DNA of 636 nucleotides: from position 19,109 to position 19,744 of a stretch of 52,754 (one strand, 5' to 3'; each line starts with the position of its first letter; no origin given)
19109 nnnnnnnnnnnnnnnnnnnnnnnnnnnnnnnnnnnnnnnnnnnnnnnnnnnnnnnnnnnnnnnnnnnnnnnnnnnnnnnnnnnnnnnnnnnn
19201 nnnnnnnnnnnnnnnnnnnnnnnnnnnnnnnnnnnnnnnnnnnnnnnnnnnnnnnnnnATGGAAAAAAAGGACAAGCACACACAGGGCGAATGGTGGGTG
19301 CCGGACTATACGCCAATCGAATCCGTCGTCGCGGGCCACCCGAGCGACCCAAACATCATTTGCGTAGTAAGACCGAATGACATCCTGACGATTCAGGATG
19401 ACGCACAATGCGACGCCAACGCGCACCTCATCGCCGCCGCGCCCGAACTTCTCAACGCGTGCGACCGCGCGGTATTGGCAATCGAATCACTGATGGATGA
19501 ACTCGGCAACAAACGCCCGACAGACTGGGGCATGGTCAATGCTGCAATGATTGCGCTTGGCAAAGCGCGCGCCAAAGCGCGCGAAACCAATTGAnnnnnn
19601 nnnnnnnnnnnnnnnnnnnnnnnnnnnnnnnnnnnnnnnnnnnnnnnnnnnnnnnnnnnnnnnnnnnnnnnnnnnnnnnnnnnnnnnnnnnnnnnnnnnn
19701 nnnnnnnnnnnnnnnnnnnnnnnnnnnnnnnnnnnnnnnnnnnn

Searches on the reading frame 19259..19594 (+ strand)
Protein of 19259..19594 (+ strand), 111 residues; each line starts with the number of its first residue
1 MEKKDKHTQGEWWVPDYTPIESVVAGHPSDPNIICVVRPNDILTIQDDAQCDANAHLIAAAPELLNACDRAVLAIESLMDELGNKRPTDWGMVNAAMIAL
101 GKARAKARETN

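Call 16: search_protein_families(library=pfam, max_evalue=0.01, proteins=[window:19259-19594:+])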
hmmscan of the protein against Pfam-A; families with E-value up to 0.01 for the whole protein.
window:19259-19594:+ (111 aa): 0 families

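Call 17: search_protein_families(library=phrogs, max_evalue=0.01, proteins=[window:19259-19594:+])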
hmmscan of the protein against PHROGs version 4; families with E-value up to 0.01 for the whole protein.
window:19259-19594:+ (111 aa): 1 family
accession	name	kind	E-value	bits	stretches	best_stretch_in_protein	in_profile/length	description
phrog_1273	-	unknown function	3e-14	54.2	1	2-107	3-101/103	-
